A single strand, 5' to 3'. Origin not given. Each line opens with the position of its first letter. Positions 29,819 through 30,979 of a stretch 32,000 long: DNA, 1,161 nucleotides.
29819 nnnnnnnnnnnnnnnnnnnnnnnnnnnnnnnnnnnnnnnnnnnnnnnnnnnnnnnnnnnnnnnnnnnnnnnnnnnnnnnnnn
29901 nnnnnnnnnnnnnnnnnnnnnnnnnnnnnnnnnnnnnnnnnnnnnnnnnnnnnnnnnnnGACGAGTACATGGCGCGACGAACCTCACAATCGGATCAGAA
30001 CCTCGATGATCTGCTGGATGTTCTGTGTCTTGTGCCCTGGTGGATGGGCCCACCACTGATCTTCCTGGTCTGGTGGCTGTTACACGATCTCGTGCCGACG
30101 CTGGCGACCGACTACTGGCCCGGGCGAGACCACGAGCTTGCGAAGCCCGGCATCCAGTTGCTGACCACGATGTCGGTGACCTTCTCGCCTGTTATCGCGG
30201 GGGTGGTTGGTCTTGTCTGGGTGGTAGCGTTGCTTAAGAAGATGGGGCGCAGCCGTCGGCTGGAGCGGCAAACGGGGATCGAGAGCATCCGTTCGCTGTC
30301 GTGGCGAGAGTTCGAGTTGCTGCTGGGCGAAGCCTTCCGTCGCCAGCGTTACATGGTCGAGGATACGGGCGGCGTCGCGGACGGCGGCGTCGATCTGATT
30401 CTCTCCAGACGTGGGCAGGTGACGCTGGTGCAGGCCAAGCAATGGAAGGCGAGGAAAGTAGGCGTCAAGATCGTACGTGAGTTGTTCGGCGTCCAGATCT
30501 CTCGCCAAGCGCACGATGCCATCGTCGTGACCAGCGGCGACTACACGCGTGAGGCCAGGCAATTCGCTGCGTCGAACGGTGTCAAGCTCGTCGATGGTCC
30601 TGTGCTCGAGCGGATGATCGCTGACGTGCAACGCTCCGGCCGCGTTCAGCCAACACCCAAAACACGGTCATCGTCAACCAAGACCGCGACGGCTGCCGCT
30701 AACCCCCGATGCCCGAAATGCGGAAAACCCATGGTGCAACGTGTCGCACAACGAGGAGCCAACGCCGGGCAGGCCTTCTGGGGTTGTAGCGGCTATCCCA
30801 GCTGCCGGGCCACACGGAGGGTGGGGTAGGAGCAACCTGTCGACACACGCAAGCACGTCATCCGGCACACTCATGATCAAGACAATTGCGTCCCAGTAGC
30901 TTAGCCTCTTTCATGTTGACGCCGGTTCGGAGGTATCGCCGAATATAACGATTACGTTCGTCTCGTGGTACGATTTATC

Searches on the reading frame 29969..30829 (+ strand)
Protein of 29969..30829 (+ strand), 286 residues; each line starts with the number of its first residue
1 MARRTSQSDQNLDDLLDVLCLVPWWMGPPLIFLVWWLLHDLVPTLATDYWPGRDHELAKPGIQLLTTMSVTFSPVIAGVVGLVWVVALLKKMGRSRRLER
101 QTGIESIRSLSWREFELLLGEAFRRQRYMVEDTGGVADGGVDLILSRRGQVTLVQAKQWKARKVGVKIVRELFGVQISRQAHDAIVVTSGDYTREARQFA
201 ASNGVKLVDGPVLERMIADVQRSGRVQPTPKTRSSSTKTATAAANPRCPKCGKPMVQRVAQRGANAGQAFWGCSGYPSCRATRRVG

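Call 4: search_protein_families(library=pfam, proteins=[window:29969-30829:+], max_evalue=0.01)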
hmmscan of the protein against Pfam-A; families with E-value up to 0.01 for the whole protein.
window:29969-30829:+ (286 aa): 5 families
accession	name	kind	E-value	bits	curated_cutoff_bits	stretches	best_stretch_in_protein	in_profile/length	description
PF04471.18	Mrr_cat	-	4.9e-30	104.4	21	1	107-217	1-115/115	Restriction endonuclease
PF01396.24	Zn_ribbon_Top1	-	1.1e-09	38.4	32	1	248-284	4-35/39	Topoisomerase DNA binding C4 zinc finger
PF22722.2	NA-iREase1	-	1.7e-07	31.6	27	1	120-203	6-91/106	NACHT-associated inactive Restriction Endonuclease 1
PF06839.17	Zn_ribbon_GRF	-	0.0011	19.4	25.9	1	247-276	2-31/45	GRF zinc finger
PF23451.1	Zn_ribbon_PaaD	-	0.0027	17.7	27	1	234-274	3-43/53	PaaD zinc beta ribbon domain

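Call 6: search_protein_families(library=padloc, proteins=[window:29969-30829:+], max_evalue=0.1)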
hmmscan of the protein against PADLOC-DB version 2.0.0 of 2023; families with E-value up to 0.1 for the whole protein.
window:29969-30829:+ (286 aa): 7 families
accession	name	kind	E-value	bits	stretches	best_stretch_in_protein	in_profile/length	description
PDLC00631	ZorD1|ZorD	-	5.6e-12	42.3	1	94-218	932-1061/1071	"SWI2/SNF2 helicase, Mrr-like nuclease"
PDLC03657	mREase_IV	-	4.9e-08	30.7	1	130-217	198-291/317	Type IV methyl-directed restriction enzyme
PDLC04819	PDC-S02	-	7.5e-08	30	1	108-218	194-307/334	-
PDLC04806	PDC-S02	-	4.3e-07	27.5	1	104-217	179-300/324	-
PDLC00628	ZorD1|ZorD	-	7.1e-06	22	1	97-207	1013-1129/1171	"SWI2/SNF2 helicase, Mrr-like nuclease"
PDLC03663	mREase_IV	-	8.7e-06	22.7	1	110-220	412-526/544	Type IV methyl-directed restriction enzyme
PDLC04815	PDC-S02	-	2.8e-05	21.6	1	114-204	209-303/346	-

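Call 7: search_protein_families(library=ncbifam, proteins=[window:29969-30829:+], max_evalue=0.1)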
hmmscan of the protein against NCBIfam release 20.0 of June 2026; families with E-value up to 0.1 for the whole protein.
window:29969-30829:+ (286 aa): 5 families
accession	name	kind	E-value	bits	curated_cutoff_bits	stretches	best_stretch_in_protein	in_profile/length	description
NF011532.0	PRK14973.1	equivalog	0.0061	14.4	930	1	239-281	582-619/936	DNA topoisomerase I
NF005555.0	PRK07220.1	equivalog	0.0091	14.3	635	1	247-281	591-621/740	DNA topoisomerase I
NF052525.1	NPN_LarAH10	equivalog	0.015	14.1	540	1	142-195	243-296/426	NPN-dependent 2-hydroxyacid racemase, LarAH10 family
TIGR01051.1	topA_bact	equivalog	0.017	14.1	456.4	1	235-284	586-630/632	type I DNA topoisomerase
TIGR01057.1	topA_arch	equivalog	0.092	10.9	458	0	245-279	589-618/618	DNA topoisomerase I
